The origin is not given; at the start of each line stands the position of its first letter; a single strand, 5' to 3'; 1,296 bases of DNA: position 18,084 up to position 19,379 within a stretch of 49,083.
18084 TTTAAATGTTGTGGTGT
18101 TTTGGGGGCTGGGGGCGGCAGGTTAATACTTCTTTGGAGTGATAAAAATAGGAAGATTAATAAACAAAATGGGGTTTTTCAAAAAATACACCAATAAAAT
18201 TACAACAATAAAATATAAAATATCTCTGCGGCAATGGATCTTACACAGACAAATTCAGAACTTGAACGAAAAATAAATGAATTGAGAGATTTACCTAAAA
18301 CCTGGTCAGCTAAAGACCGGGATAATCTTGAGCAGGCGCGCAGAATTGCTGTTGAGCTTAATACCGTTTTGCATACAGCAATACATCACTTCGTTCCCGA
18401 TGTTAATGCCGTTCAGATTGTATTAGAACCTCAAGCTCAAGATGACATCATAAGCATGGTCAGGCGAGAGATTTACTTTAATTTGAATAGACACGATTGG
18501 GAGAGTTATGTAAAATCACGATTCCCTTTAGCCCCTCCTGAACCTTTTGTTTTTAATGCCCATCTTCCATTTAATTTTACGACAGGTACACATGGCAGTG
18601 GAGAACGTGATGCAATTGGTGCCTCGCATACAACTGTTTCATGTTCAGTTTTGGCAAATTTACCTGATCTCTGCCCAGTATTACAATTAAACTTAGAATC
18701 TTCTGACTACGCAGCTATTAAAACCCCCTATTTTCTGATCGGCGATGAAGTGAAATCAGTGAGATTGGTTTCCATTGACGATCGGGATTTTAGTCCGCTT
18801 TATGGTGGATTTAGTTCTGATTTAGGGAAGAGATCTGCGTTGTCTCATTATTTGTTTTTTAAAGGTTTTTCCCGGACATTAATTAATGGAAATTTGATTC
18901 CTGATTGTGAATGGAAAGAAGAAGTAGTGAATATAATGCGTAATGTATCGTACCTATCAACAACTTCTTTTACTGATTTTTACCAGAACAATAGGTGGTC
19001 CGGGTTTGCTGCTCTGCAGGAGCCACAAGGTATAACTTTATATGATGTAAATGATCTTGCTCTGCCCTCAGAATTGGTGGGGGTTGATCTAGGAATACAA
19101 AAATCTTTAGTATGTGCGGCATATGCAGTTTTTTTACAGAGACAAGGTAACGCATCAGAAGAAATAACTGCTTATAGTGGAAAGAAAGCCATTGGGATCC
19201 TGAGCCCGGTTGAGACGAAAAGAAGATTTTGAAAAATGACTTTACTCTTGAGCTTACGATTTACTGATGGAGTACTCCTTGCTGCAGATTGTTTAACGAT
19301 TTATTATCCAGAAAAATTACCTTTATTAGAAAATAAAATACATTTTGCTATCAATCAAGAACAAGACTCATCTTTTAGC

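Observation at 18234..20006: AT-rich two-gene cassette: unknown 332-aa protein plus a propeptide-less, insert-bearing proteasome-beta/HslV-like Thr protease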

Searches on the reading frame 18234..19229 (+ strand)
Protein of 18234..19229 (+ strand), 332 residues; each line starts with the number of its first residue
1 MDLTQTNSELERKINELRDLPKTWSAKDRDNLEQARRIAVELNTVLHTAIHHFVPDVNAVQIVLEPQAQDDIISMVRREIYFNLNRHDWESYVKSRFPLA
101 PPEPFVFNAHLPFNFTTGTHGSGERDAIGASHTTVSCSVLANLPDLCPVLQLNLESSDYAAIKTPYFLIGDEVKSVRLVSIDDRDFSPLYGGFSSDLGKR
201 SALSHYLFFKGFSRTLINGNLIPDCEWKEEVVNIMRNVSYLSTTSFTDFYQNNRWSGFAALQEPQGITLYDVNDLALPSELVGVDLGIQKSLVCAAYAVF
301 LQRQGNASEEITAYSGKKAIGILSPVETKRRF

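Call 3: search_protein_families(library=pfam, proteins=[window:18234-19229:+], max_evalue=10)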
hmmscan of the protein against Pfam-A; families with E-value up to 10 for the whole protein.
window:18234-19229:+ (332 aa): 0 families

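Call 4: search_protein_families(library=ncbifam, proteins=[window:18234-19229:+], max_evalue=10)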
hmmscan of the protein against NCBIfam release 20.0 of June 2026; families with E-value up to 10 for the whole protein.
window:18234-19229:+ (332 aa): 0 families

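Call 6: search_solved_structures(query=window:18234-19229:+, max_evalue=10, show_alignments=2)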
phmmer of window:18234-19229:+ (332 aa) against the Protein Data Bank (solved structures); distinct sequences matched with E-value up to 10: 0.

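Call 8: find_homologous_proteins(query=window:18234-19229:+, max_evalue=0.001)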
Query window:18234-19229:+ (332 aa): 8 proteins with E <= 0.001 among 1366 candidates.
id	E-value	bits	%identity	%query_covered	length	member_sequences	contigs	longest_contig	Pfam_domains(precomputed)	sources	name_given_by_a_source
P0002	1.0e-221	752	100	100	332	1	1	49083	-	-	-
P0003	5.5e-151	520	71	100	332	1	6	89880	-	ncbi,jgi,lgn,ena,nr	ncbi:hypothetical protein J4210_04545 [Candidatus Woesearchaeota archaeon]|nr:hypothetical protein [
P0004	1.5e-36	144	32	99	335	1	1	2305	-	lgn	-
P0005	6.8e-33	132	30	100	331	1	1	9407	-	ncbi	-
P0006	2.9e-24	104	33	88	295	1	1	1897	-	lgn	-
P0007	3.2e-24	104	30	99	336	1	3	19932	-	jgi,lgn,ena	-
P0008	8.5e-17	79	31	88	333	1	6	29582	-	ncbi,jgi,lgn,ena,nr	ncbi:hypothetical protein J4219_00360 [Candidatus Woesearchaeota archaeon]|nr:hypothetical protein [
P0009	6.5e-10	56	26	89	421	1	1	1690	-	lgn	-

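Call 9: find_encoding_contigs(protein=P0003, flank=6000, max_places=3)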
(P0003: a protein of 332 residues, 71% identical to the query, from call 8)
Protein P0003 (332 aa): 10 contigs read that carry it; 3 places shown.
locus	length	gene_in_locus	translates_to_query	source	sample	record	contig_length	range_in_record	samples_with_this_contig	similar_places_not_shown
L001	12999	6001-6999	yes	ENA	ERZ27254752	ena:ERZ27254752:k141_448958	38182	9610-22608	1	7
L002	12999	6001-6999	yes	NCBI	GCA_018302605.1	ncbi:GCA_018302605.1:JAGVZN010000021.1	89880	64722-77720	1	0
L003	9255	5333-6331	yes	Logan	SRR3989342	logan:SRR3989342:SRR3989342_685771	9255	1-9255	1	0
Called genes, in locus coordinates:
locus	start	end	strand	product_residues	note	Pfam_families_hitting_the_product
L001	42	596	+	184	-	PF02676:TYW3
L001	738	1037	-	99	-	-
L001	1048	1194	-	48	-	-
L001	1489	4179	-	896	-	PF07705:CARDB (faint)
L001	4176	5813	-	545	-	-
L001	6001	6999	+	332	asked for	-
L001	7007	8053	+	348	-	-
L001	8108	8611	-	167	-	-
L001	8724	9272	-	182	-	-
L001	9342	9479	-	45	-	-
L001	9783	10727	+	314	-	PF08271:Zn_Ribbon_TF, PF00382:TFIIB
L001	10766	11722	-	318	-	-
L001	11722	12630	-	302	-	-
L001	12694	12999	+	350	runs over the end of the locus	PF11969:DcpS_C (faint), PF01230:HIT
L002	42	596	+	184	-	PF02676:TYW3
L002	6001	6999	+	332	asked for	-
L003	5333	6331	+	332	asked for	-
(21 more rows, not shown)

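Call 10: find_encoding_contigs(protein=P0008, flank=6000, max_places=2)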
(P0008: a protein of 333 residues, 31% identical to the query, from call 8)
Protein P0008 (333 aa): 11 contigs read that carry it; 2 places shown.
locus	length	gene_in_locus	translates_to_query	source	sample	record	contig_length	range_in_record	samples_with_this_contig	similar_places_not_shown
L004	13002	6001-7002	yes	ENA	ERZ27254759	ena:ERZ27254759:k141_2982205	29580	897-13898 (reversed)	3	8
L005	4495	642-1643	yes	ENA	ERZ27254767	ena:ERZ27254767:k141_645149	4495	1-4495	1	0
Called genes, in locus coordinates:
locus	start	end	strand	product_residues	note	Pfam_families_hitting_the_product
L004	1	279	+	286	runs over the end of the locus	-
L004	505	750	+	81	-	-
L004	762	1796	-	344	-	-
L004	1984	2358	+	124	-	PF01900:RNase_P_Rpp14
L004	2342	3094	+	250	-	PF10584:Proteasome_A_N, PF00227:Proteasome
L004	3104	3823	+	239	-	PF21266:S1_RRP4 (weak), PF00013:KH_1 (weak), PF15985:KH_6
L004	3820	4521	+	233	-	PF01138:RNase_PH, PF03725:RNase_PH_C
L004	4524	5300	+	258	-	PF01138:RNase_PH, PF03725:RNase_PH_C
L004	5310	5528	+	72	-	PF01192:RNA_pol_Rpb6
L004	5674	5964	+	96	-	PF04010:DUF357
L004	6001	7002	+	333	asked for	-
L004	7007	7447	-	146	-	-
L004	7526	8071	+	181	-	-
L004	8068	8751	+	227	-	PF11848:DUF3368 (weak)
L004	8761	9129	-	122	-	-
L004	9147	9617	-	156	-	-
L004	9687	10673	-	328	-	PF01916:DS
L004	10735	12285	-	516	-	-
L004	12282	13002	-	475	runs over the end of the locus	-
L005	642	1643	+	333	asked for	-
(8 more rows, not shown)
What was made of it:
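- Another Woesearchaeote encodes a normal PsmA in the exosome superoperon (call 10).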

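Call 11: find_encoding_contigs(protein=P0007, flank=6000, max_places=2)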
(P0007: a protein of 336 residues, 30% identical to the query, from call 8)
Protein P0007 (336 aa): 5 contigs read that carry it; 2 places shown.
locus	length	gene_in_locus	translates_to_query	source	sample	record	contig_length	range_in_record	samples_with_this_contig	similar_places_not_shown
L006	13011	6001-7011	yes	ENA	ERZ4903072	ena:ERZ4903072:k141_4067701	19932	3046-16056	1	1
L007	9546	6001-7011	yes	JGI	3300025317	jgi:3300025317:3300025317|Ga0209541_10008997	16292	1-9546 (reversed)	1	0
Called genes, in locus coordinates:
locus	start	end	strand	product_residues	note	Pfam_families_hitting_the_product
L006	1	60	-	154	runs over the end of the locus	-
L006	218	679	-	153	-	-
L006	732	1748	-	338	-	PF00482:T2SSF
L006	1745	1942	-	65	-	-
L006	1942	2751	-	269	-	PF00482:T2SSF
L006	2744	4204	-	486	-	PF00437:T2SSE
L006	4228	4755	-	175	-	-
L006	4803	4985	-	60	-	-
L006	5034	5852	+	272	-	-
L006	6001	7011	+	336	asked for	-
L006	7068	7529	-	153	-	-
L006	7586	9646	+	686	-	PF10131:PTPS_related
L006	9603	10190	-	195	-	-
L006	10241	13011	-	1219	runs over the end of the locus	PF11617:Cu-binding_MopE (faint)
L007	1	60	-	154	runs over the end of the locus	-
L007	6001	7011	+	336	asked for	-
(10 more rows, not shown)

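Call 12: find_encoding_contigs(protein=P0005, flank=6000, max_places=2)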
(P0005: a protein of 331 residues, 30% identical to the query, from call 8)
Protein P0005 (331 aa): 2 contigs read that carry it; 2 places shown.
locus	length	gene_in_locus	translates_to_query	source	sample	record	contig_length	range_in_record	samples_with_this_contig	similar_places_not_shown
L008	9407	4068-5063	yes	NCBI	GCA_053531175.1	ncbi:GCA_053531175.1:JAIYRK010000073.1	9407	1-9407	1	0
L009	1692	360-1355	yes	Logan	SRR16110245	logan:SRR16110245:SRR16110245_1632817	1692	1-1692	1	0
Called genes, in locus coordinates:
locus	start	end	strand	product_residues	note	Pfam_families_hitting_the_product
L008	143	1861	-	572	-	PF14716:HHH_8, PF11731:Cdd1 (faint), PF14520:HHH_5, PF14791:DNA_pol_B_thumb, PF02811:PHP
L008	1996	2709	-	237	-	PF13197:DUF4013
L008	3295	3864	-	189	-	-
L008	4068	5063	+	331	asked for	-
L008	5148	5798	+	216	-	PF00702:Hydrolase, PF13419:HAD_2, PF13242:Hydrolase_like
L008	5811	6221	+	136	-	PF11969:DcpS_C, PF01230:HIT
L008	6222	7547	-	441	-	PF01336:tRNA_anti-codon, PF00152:tRNA-synt_2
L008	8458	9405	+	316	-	?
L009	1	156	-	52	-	?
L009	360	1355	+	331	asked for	-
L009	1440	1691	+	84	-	?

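Call 15: search_protein_families(library=pfam, proteins=[L001:7007-8050:+, L004:7526-8068:+, L004:8068-8748:+, L006:5034-5849:+, L004:7007-7447:-, L006:7068-7529:-], max_evalue=1)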
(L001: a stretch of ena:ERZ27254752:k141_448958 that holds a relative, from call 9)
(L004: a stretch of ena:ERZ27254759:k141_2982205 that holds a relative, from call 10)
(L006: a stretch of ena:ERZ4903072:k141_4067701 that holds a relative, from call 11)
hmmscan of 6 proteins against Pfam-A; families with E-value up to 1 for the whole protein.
L001:7007-8050:+ (348 aa): 0 families

L004:7526-8068:+ (181 aa): 1 family
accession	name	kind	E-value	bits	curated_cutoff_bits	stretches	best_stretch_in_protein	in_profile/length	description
PF01895.24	PhoU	-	0.047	14.5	23.5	1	73-99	7-33/89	PhoU domain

L004:8068-8748:+ (227 aa): 1 family
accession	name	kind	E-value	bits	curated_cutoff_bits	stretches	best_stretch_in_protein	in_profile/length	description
PF24426.1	HTH_NDX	-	0.028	14.8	27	0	69-102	12-44/65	NDX Homeobox-like domain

L006:5034-5849:+ (272 aa): 0 families

L004:7007-7447:- (146 aa): 0 families

L006:7068-7529:- (153 aa): 0 families

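Call 36: predict_structure(alignment_id=A2)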
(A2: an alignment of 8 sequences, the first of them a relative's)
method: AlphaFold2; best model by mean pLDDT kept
length: 332 residues; sequences in the alignment: 8
mean_pLDDT: 70.3   pTM: 0.74
mean pLDDT of the five models: 70.3, 68.6, 67.9, 64.6, 64.2
residues with pLDDT >= 90: 22; 70-90: 165; 50-70: 92; < 50: 53
segments of 3 or more residues with pLDDT < 50: 69-82, 98-102, 116-121, 157-165, 243-250, 329-332
pLDDT, mean of each block of 10 residues (from residue 1): 90 82 62 79 86 88 67 43 55 57 71 56 52 60 54 52 48 83 81 61 82 72 87 76 44 77 86 85 74 85 77 89 71 31
secondary structure, 60 per line:
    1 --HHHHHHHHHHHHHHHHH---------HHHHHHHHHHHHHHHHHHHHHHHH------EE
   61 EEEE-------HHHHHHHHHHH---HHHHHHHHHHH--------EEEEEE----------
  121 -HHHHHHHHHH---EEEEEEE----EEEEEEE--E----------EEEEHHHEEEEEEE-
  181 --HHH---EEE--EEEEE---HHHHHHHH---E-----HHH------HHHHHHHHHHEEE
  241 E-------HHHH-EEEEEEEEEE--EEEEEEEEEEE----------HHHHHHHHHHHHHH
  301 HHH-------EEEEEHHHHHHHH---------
elements in order: H3-19 H29-52 E59-64 H72-82 H86-96 E105-110 H122-131 E135-141 E146-152 E166-169 E173-179 E189-191 E194-198 H202-209 H228-237 E238-241 H249-252 E254-263 E266-276 H287-303 E311-315 H316-323

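Call 41: fold_search(model_id=the predicted structure, library=pdb)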
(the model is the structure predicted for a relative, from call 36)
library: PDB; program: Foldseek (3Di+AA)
matches with E <= 10: 256; with E <= 0.001: 0
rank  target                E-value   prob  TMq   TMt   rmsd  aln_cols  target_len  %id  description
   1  7psg_C                4.5e-02  0.07  0.11  0.13  18.4       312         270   10  Structure of the ligand binding domain of the PacA (ECA2226) chemoreceptor of Pectobacterium atrosepticum SCRI1043 in  (released 2022-05-11)
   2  7psg_B                9.2e-02  0.05  0.11  0.12  20.0       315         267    8  Structure of the ligand binding domain of the PacA (ECA2226) chemoreceptor of Pectobacterium atrosepticum SCRI1043 in  (released 2022-05-11)
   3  7l75_A                1.2e-01  0.07  0.09  0.10  17.2       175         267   10  Crystal Structure of Peptidylprolyl Isomerase PrsA from Streptococcus mutans. (released 2021-12-01)
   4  9heh                  1.2e-01  0.05  0.12  0.13  21.3       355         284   11  Structure of the ligand binding domain of the chemoreceptor MkcA (DSOMK10_RS0100305) of Dickeya solani MK10 in complex w (released 2025-08-06)
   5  3lib_H                2.1e-01  0.05  0.12  0.14  20.6       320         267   11  Crystal Structure of the extracellular domain of the putative histidine kinase mmHK1S-Z3 (released 2010-05-05)
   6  2ihr                  2.2e-01  0.04  0.11  0.11  19.9       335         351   10  RF2 of Thermus thermophilus (released 2007-02-20)
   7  9bct_G                3.0e-01  0.05  0.07  0.13  19.9       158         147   15  Cryo-EM structure of Thermococcus kodakarensis FttA-dependent transcription pre-termination complex containing 44 nt R (released 2024-07-31)
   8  5wbf_B                4.4e-01  0.04  0.11  0.14  19.4       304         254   10  Double CACHE (dCACHE) sensing domain of TlpC chemoreceptor from Helicobacter pylori (released 2017-11-08)
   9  6ost_7                4.9e-01  0.04  0.13  0.13  20.3       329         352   12  RF2 pre-accommodated state bound Release complex 70S at 24ms (released 2019-06-19)
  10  9kp3_B                5.4e-01  0.08  0.15  0.17  16.5       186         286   12  Ligand binding domain of Pseudomonas Aeruginosa PAO1 chemoreceptor TlpQ in complex with MHF (released 2025-11-26)
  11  5wbf_C                6.1e-01  0.03  0.12  0.14  19.9       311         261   11  Double CACHE (dCACHE) sensing domain of TlpC chemoreceptor from Helicobacter pylori (released 2017-11-08)
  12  3lib_A                7.2e-01  0.04  0.14  0.16  17.6       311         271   12  Crystal Structure of the extracellular domain of the putative histidine kinase mmHK1S-Z3 (released 2010-05-05)
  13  8cht_B                8.5e-01  0.05  0.11  0.23  18.8       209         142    8  Crystal structure of human PURA (fragment Glu57-Glu212, PUR repeat I and II) (released 2024-02-21)
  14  9uoz_D                9.0e-01  0.04  0.08  0.22  17.3       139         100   13  Structure of Echinococcus multilocularis Cystatin B (released 2025-08-20)
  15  7prq_B                1.0e+00  0.02  0.14  0.14  17.7       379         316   11  Structure of the ligand binding domain of the PctD (PA4633) chemoreceptor of Pseudomonas aeruginosa PAO1 in complex wi (released 2022-05-11)
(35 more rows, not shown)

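Call 51: search_protein_families(library=padloc, proteins=[window:18234-19229:+, L001:7007-8050:+], max_evalue=1)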
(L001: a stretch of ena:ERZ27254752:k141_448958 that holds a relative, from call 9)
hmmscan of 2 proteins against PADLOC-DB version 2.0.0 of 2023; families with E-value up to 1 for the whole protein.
window:18234-19229:+ (332 aa): 0 families

L001:7007-8050:+ (348 aa): 0 families

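Call 52: search_protein_families(library=phrogs, proteins=[window:18234-19229:+, L001:7007-8050:+], max_evalue=1)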
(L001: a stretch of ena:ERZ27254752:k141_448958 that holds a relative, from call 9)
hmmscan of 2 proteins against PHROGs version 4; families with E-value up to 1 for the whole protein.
window:18234-19229:+ (332 aa): 2 families
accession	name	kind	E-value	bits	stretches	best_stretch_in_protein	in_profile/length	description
phrog_24622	-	unknown function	0.034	14.9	1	222-237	7-22/42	-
phrog_15991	-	unknown function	0.048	14.6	1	227-252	60-85/92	-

L001:7007-8050:+ (348 aa): 0 families

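Call 73: search_solved_structures(query=A2, max_evalue=10)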
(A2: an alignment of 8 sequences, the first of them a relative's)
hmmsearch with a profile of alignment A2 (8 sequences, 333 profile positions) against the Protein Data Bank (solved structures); distinct sequences matched with E-value up to 10: 0.
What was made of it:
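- Tried and rejected: A profile search of PDB sequences gave 0 hits (call 73).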

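Call 79: fold_search(model_id=the predicted structure, library=viral)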
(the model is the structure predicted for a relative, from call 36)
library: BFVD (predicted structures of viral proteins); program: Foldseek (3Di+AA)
matches with E <= 10: 229; with E <= 0.001: 0
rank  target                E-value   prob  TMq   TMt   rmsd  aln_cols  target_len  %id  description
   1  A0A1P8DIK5            1.3e-01  0.04  0.12  0.08  24.3       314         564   10  (no name in the UniProt tables at hand)
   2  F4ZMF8                5.3e-01  0.02  0.10  0.08  23.4       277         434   10  DNA-directed RNA polymerase (Fragment) [Emiliania huxleyi virus V2]
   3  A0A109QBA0            5.6e-01  0.04  0.08  0.06  15.6       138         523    8  Envelope glycoprotein [Vespertilionid gammaherpesvirus 1]
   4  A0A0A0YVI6            6.0e-01  0.03  0.11  0.12  21.8       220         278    9  Ryanodine receptor Ryr domain-containing protein [Erwinia phage phiEa2809]
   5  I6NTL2                6.3e-01  0.13  0.11  0.33  15.5       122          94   12  Uncharacterized protein [Burkholderia phage vB_BceS_AH2]
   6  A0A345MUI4            8.3e-01  0.02  0.11  0.09  23.1       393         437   11  (no name in the UniProt tables at hand)
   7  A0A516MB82            8.8e-01  0.08  0.12  0.33   9.6       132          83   11  (no name in the UniProt tables at hand)
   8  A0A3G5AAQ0            9.8e-01  0.04  0.13  0.16  19.5       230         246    9  Uncharacterized protein [Hyperionvirus sp.]
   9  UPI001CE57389         1.0e+00  0.02  0.09  0.13  18.5       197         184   14  (no name look-up for this kind of identifier)
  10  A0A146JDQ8            1.0e+00  0.02  0.08  0.13  19.1       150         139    9  (no name in the UniProt tables at hand)
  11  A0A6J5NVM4            1.2e+00  0.01  0.08  0.14  20.5       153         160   13  DUF669 domain-containing protein [uncultured Caudovirales phage]
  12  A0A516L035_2          1.2e+00  0.01  0.09  0.05  22.0       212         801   16  (no name in the UniProt tables at hand)
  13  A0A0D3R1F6            1.2e+00  0.04  0.11  0.19  16.8       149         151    9  Uncharacterized protein [Landjia virus]
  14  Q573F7                1.4e+00  0.05  0.08  0.16  11.2        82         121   11  Uncharacterized protein ORF121 [Acidianus filamentous virus 2 (isolate Italy/Pozzuoli)]
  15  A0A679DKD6            1.4e+00  0.03  0.08  0.13  13.7       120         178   14  (no name in the UniProt tables at hand)
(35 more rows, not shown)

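Call 80: find_related_loci(query=A2, collection=genome_contigs, flank=6000)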
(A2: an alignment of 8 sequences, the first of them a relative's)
Query A2 (332 aa) in genome_contigs; peptide patterns used: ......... (x = any residue, [..] = any of these).
6 stretches matched a pattern; 5 encode a relative of the query (tblastn E <= 1e-3); 5 distinct loci.
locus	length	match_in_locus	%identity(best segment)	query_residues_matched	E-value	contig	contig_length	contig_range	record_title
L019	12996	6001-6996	71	1-332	4e-160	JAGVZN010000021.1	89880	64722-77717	Candidatus Woesearchaeota archaeon isolate RIFCSPLOWO2_01_FULL_44_20 rifcsplowo2_01_scaffold_936, whole genome shotgun s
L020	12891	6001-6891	31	42-332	4e-23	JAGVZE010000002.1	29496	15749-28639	Candidatus Woesearchaeota archaeon isolate RIFCSPLOWO2_12_FULL_46_25 rifcsplowo2_12_scaffold_1419, whole genome shotgun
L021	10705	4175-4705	28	37-213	2e-13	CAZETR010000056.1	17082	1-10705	MAG TPA_asm: uncultured Gammaproteobacteria bacterium isolate binchicken_co203_46 genome assembly, contig: k141_1821354,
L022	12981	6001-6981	28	3-332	7e-25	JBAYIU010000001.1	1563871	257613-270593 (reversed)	MAG: Candidatus Woesearchaeota archaeon isolate SO_2016_GW1_38 scaffold00001_OW334_2016, whole genome shotgun sequence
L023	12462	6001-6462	31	27-179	5e-11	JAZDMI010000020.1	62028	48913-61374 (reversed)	MAG: Candidatus Gottesmanbacteria bacterium isolate MEGAHIT-group-0.642 k141_4625925, whole genome shotgun sequence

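Call 82: search_protein_families(library=pfam, proteins=[L022:6972-7559:+, L022:7644-8426:+, L022:4734-5891:+, L023:7007-8155:+, L023:8188-9264:+, L021:5062-6426:-, L021:6474-7301:+], max_evalue=0.01)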
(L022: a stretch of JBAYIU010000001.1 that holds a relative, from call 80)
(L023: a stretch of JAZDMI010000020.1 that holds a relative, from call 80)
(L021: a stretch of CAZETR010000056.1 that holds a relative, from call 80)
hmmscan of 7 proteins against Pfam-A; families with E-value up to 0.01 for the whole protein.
L022:6972-7559:+ (196 aa): 0 families

L022:7644-8426:+ (261 aa): 0 families

L022:4734-5891:+ (386 aa): 0 families

L023:7007-8155:+ (383 aa): 4 families
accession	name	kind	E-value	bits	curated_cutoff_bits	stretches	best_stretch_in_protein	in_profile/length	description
PF06071.19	YchF-GTPase_C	-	4.1e-39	133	27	1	299-382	1-84/84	Protein of unknown function (DUF933)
PF01926.29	MMR_HSR1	-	1.7e-22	80.1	21.9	1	8-121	2-86/113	50S ribosome-binding GTPase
PF02421.24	FeoB_N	-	4e-08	33.4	27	1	8-49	3-43/156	Ferrous iron transport protein B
PF03308.22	MeaB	-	0.004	16.6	23.1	0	6-27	34-55/273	Methylmalonyl Co-A mutase-associated GTPase MeaB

L023:8188-9264:+ (359 aa): 0 families

L021:5062-6426:- (455 aa): 2 families
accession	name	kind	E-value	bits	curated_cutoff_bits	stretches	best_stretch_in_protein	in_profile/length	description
PF05193.26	Peptidase_M16_C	-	3e-39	135.2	23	1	195-371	2-180/181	Peptidase M16 inactive domain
PF00675.25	Peptidase_M16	-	1.2e-33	116.5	22.3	1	51-188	11-148/149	Insulinase (Peptidase family M16)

L021:6474-7301:+ (276 aa): 1 family
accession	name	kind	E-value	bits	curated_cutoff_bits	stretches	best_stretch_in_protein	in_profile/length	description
PF01797.21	Y1_Tnp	-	1.1e-07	32.4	23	1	106-183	39-121/121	Transposase IS200 like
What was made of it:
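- Distant 332-family genes are followed by convergent or unrelated genes such as HAD hydrolase and YchF (calls 10-12, 82).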

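Call 96: find_related_loci(query=A2, collection=metagenome_contigs, flank=4000)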
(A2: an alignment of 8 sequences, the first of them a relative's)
Query A2 (332 aa) in metagenome_contigs; peptide patterns used: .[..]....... (x = any residue, [..] = any of these).
54 stretches matched a pattern; 12 encode a relative of the query (tblastn E <= 1e-3); 12 distinct loci.
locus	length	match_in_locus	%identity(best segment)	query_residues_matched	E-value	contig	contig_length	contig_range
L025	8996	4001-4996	71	1-332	4e-160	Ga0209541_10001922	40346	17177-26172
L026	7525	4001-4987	30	3-332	1e-30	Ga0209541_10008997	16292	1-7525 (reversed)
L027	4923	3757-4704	30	3-332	2e-30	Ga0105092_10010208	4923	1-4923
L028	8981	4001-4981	28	3-332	9e-25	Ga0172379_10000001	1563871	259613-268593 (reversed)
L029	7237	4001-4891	31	42-332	5e-23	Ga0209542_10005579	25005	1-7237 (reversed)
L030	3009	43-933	31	42-332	5e-23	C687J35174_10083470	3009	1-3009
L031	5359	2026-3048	27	1-332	8e-20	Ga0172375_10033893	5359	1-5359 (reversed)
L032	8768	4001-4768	26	33-280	3e-16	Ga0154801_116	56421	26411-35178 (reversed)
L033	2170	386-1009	30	10-213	1e-13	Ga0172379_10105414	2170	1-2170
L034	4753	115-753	25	3-226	5e-11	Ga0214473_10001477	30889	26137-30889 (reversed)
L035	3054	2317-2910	25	7-214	1e-9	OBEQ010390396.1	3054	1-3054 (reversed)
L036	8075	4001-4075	68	111-135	2e-6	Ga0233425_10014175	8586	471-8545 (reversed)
